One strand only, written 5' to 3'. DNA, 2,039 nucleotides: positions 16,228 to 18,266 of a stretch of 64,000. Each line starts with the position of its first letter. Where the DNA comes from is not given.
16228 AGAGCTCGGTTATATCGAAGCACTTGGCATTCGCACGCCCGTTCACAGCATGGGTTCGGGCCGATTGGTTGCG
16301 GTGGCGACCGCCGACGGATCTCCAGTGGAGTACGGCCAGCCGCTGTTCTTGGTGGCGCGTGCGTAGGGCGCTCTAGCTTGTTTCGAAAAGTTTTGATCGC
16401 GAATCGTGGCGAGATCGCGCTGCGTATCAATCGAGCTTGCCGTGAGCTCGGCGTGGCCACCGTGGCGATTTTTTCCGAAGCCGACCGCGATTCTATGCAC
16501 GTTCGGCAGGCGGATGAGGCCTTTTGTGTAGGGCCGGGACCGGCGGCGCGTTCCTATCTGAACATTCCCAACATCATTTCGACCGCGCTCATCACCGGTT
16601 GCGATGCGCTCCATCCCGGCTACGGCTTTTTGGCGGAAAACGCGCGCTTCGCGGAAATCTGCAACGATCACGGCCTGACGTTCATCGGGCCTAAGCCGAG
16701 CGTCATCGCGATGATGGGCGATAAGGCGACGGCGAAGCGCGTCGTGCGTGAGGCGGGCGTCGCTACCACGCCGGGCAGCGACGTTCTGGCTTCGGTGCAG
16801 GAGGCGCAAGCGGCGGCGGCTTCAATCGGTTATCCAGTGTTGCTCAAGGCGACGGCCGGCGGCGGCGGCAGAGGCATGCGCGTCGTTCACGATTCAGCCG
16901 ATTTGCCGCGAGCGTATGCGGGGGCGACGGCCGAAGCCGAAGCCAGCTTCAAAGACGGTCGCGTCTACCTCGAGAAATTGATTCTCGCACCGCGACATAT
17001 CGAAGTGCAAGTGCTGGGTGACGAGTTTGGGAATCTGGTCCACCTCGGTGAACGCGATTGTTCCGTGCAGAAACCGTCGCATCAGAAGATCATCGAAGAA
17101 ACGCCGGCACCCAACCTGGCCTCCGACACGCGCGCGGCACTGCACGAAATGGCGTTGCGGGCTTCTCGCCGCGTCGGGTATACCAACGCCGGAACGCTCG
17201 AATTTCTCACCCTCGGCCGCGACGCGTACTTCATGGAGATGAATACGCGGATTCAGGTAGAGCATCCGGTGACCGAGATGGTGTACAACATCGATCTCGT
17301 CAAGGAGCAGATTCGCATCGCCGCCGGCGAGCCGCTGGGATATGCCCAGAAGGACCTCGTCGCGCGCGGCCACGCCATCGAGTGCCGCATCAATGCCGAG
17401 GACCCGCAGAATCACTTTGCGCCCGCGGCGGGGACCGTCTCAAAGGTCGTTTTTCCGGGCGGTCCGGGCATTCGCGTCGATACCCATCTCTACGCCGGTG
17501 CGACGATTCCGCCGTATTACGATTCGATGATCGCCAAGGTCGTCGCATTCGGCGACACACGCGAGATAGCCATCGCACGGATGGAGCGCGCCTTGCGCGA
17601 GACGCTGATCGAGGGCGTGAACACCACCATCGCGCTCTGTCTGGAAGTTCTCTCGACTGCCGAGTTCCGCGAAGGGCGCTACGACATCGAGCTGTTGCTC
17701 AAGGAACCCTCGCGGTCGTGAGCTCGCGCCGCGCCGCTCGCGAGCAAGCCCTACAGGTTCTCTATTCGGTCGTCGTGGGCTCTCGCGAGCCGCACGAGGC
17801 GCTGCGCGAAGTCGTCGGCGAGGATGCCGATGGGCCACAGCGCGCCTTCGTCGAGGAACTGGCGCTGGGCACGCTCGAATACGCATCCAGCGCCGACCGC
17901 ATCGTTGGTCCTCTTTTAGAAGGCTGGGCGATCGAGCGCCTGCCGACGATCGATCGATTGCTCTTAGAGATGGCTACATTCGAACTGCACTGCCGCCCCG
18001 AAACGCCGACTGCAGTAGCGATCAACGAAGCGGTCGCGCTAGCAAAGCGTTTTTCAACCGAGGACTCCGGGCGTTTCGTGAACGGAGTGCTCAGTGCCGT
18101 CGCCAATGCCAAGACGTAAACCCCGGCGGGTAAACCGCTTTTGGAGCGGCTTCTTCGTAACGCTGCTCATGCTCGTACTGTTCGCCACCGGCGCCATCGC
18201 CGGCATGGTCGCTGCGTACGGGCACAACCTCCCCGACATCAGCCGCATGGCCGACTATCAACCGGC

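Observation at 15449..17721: FolK ORF runs in frame into a BCCP-like domain that lacks the biotinyl-lysine, directly upstream of accC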

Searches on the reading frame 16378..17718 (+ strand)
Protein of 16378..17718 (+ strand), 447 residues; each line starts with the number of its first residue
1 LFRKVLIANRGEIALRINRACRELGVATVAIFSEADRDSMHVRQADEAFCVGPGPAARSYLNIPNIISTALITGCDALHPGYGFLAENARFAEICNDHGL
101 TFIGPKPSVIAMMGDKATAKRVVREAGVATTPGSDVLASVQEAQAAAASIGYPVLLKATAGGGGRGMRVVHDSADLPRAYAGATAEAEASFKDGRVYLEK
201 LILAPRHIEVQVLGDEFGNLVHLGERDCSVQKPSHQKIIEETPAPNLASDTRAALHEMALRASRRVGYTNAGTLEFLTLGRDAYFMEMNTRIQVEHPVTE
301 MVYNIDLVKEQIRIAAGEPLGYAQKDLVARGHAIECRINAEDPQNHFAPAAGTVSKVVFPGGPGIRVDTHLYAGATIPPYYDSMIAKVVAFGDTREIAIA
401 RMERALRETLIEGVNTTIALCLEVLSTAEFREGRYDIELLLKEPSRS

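Call 3: search_protein_families(library=pfam, proteins=[window:16378-17718:+], max_evalue=1)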
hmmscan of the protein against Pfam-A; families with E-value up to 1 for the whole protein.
window:16378-17718:+ (447 aa): 9 families
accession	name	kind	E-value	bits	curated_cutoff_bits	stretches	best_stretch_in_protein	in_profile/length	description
PF02786.22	CPSase_L_D2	-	4.3e-66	222.9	19.8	1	115-321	1-209/211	Carbamoyl-phosphate synthase L chain, ATP binding domain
PF00289.28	Biotin_carb_N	-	3.4e-46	156.7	25.5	1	1-110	1-110/110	Biotin carboxylase, N-terminal domain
PF02785.25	Biotin_carb_C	-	1.1e-38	132.1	32.4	1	335-440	1-106/108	Biotin carboxylase C-terminal domain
PF02222.28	ATP-grasp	-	6.2e-08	32.9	27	1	125-291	5-162/179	ATP-grasp domain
PF07478.18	Dala_Dala_lig_C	-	1.7e-07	31.4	24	1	142-290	27-174/204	D-ala D-ala ligase C-terminus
PF13549.11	ATP-grasp_5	-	0.0033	17.3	27.6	1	116-159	12-54/221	ATP-grasp domain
PF18603.7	LAL_C2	-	0.025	15.3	29.4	1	366-409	28-73/78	L-amino acid ligase C-terminal domain 2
PF08442.15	ATP-grasp_2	-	0.099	12.7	29.5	1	119-166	7-54/202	ATP-grasp domain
PF14397.11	ATPgrasp_ST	-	0.21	11.2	31.4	1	110-174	16-83/278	Sugar-transfer associated ATP-grasp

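Call 4: search_protein_families(library=ncbifam, proteins=[window:16378-17718:+], max_evalue=1)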
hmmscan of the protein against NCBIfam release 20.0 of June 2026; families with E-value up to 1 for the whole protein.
window:16378-17718:+ (447 aa): 56 families (the best 25 are shown)
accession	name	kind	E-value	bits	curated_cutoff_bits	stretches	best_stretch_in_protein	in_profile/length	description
NF006367.0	PRK08591.1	subfamily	9.2e-199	660.8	597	1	1-442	1-443/451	acetyl-CoA carboxylase biotin carboxylase subunit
TIGR00514.1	accC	equivalog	1.4e-195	650.4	626.5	1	1-442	1-443/449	acetyl-CoA carboxylase biotin carboxylase subunit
NF006406.0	PRK08654.1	equivalog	1.6e-181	604.2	739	1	1-437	1-437/499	acetyl-CoA carboxylase biotin carboxylase subunit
NF004085.0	PRK05586.1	equivalog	3.8e-181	602.9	723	1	1-442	1-443/448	acetyl-CoA carboxylase biotin carboxylase subunit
NF009554.0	PRK12999.1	equivalog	6e-177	590.7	965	1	1-444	4-456/1147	pyruvate carboxylase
NF005525.0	PRK07178.1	equivalog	7e-176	585.5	768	1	1-442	1-441/471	acetyl-CoA carboxylase biotin carboxylase subunit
NF009471.0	PRK12833.1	equivalog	1.7e-171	570.9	686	1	3-440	6-444/467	acetyl-CoA carboxylase biotin carboxylase subunit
NF006286.0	PRK08462.1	equivalog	2.8e-167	557.1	740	1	3-440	5-441/445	acetyl-CoA carboxylase biotin carboxylase subunit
TIGR02712.1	urea_carbox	equivalog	4.4e-156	521.5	1303.85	1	2-440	1-439/1201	urea carboxylase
NF006287.0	PRK08463.1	equivalog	1.1e-152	509.3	775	1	1-439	1-440/479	acetyl-CoA carboxylase subunit A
TIGR01235.1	pyruv_carbox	equivalog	5.9e-152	507.6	1114.45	1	4-444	1-452/1143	pyruvate carboxylase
TIGR01369.1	CPSaseII_lrg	equivalog_domain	1.8e-13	49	1027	1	92-324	646-873/1052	carbamoyl-phosphate synthase (glutamine-hydrolyzing) large subunit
NF002378.0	PRK01372.1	subfamily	6.7e-12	44.7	243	1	106-290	93-269/305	D-alanine--D-alanine ligase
TIGR01205.1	D_ala_D_alaTIGR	subfamily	1.3e-11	44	245.65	1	98-290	89-285/318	D-alanine--D-alanine ligase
NF003671.0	PRK05294.1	equivalog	2.3e-11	42.1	599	1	91-323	642-869/1058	carbamoyl-phosphate synthase large subunit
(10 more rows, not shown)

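Call 30: search_solved_structures(query=window:16378-17718:+, max_evalue=1e-100, show_alignments=1)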
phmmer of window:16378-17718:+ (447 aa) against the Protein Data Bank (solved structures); distinct sequences matched with E-value up to 1e-100: 60.
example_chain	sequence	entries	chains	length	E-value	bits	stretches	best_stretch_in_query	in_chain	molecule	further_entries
8hz5_A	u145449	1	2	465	2.7e-163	547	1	1-436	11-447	Biotin carboxylase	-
9eb7_A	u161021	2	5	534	3.4e-160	536.7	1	2-440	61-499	Biotin carboxylase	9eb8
4mv1_A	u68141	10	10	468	4.4e-155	519.9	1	1-442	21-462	Biotin carboxylase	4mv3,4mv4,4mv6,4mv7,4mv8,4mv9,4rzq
2gpw_A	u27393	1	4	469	1.1e-153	515.2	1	1-442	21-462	Biotin carboxylase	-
1bnc_A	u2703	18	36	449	2.2e-153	514.3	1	1-442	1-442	BIOTIN CARBOXYLASE | ACETYL-COA CARBOXYLASE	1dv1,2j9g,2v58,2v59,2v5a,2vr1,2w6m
3rup_A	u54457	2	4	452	2.2e-153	514.3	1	1-442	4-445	Biotin carboxylase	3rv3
8uxz_C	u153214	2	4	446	2.2e-153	514.3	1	1-442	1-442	Biotin carboxylase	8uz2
3g8c_A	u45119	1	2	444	2.4e-153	514.2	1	1-442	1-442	Biotin carboxylase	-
6oi9_A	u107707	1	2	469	2.5e-153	514.1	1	1-442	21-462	Biotin carboxylase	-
3jzf_A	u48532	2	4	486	2.8e-153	514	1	1-442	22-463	Biotin carboxylase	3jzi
1dv2_A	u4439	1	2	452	7.5e-153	512.5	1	1-442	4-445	BIOTIN CARBOXYLASE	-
3rv4_A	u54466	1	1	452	1.1e-152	512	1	1-442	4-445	Biotin carboxylase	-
2gps_A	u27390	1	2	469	1.2e-152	511.8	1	1-442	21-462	Biotin carboxylase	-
3g8d_A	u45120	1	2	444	1.8e-152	511.3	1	1-442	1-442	Biotin carboxylase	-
9zvm_C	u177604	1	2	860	2.3e-152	511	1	4-442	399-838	Maltodextrin-binding protein,Biotin carboxylase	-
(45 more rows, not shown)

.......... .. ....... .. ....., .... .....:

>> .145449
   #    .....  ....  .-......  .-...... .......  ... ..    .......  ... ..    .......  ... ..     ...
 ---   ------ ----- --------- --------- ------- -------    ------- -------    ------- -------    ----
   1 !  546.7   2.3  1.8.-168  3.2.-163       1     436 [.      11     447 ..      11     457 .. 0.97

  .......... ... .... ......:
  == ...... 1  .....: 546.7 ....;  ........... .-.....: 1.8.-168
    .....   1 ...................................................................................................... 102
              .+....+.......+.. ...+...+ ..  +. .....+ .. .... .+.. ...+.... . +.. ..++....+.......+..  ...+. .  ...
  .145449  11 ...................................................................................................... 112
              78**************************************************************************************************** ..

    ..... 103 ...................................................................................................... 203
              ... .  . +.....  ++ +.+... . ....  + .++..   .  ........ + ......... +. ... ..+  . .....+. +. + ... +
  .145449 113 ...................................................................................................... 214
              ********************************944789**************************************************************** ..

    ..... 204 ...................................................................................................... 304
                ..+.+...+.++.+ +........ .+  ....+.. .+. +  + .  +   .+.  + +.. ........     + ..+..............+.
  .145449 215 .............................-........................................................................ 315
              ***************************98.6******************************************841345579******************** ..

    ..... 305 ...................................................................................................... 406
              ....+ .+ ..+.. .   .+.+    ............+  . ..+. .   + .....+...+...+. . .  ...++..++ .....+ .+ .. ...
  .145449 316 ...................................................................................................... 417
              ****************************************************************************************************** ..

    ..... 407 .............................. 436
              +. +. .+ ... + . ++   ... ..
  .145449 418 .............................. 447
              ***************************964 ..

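Call 43: search_solved_structures(query=window:16378-17718:+, max_evalue=1e-150, show_alignments=5)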
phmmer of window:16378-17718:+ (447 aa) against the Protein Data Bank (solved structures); distinct sequences matched with E-value up to 1e-150: 15.
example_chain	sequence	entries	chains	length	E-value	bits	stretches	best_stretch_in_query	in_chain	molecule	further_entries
8hz5_A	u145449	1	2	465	2.7e-163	547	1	1-436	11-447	Biotin carboxylase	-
9eb7_A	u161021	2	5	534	3.4e-160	536.7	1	2-440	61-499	Biotin carboxylase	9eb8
4mv1_A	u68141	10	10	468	4.4e-155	519.9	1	1-442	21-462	Biotin carboxylase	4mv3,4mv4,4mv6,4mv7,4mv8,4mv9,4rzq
2gpw_A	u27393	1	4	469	1.1e-153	515.2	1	1-442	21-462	Biotin carboxylase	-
1bnc_A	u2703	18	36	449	2.2e-153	514.3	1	1-442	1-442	BIOTIN CARBOXYLASE | ACETYL-COA CARBOXYLASE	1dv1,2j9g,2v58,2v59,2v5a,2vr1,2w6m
3rup_A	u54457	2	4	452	2.2e-153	514.3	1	1-442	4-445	Biotin carboxylase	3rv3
8uxz_C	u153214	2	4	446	2.2e-153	514.3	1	1-442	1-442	Biotin carboxylase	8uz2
3g8c_A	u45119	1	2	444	2.4e-153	514.2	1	1-442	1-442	Biotin carboxylase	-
6oi9_A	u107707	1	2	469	2.5e-153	514.1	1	1-442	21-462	Biotin carboxylase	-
3jzf_A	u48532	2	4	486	2.8e-153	514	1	1-442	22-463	Biotin carboxylase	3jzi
1dv2_A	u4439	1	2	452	7.5e-153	512.5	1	1-442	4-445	BIOTIN CARBOXYLASE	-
3rv4_A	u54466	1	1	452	1.1e-152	512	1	1-442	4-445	Biotin carboxylase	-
2gps_A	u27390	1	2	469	1.2e-152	511.8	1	1-442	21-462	Biotin carboxylase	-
3g8d_A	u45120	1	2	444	1.8e-152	511.3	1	1-442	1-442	Biotin carboxylase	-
9zvm_C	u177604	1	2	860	2.3e-152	511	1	4-442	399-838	Maltodextrin-binding protein,Biotin carboxylase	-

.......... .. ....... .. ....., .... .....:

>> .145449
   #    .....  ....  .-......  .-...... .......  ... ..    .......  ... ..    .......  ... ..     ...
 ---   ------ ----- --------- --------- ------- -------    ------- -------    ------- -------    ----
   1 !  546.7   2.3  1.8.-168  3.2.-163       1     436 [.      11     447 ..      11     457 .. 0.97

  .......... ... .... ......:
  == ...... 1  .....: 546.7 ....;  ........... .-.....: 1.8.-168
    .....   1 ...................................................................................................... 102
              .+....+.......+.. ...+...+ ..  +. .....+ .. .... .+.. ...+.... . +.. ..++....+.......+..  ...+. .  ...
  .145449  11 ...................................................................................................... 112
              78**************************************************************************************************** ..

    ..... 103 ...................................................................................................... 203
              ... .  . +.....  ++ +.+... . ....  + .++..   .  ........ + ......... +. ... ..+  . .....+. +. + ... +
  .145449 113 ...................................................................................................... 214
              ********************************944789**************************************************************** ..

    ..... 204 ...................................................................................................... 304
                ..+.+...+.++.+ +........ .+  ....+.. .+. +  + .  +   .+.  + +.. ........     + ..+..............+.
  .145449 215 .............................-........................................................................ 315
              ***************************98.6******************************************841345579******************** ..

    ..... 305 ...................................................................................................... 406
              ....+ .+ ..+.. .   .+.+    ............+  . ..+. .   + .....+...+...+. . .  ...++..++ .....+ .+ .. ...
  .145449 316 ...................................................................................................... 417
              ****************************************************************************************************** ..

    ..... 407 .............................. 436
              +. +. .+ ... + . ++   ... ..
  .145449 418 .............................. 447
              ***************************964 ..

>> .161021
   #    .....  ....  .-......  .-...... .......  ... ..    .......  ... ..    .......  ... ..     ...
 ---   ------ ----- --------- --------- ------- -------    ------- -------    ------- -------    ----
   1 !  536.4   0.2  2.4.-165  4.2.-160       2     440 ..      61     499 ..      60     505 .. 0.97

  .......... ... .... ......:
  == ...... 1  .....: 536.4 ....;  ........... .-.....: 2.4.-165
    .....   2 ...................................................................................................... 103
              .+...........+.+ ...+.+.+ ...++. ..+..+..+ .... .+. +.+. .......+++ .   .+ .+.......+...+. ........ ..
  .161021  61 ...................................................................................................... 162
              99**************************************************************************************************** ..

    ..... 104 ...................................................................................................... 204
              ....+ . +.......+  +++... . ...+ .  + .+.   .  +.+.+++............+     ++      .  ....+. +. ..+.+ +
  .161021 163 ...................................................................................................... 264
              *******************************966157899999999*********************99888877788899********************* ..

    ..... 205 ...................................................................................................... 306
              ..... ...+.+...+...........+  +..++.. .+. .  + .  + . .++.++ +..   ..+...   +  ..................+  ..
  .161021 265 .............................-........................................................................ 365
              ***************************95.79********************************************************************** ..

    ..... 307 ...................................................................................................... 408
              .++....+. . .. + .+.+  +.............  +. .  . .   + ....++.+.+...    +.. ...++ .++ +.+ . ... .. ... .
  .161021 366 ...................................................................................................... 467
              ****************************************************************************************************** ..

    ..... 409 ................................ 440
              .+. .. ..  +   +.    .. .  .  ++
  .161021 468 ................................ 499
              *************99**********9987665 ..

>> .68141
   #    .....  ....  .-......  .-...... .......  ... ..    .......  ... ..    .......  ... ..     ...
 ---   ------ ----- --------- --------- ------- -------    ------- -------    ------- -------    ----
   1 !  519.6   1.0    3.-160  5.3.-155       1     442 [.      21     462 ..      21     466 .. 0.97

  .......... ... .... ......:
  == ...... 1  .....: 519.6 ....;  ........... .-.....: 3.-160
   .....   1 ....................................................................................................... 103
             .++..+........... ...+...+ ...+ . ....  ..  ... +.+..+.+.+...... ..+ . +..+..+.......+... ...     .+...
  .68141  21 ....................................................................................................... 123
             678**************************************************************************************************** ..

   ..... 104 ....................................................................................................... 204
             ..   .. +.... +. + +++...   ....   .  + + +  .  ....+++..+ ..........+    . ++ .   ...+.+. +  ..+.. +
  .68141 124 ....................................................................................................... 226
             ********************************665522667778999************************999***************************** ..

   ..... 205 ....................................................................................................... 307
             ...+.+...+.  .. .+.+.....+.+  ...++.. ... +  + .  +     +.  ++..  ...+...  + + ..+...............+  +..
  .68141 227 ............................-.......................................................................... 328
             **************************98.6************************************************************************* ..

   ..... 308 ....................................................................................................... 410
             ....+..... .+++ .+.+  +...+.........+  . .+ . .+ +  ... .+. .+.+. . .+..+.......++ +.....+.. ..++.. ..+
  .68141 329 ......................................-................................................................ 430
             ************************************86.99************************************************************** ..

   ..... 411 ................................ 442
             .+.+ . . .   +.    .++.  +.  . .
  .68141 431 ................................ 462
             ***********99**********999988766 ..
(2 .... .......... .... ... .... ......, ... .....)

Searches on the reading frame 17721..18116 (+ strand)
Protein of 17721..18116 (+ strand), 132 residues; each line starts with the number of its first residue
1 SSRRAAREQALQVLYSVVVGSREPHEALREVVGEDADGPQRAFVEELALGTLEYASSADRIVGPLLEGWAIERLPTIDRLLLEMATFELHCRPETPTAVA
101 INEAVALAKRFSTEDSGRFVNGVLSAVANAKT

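Call 28: search_protein_families(library=pfam, proteins=[window:17721-18116:+], max_evalue=0.00001)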
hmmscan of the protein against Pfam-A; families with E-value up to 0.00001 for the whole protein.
window:17721-18116:+ (132 aa): 1 family
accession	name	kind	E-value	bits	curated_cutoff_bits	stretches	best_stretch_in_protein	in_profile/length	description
PF01029.23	NusB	-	3.9e-30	105.4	23.1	1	5-128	2-132/133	NusB family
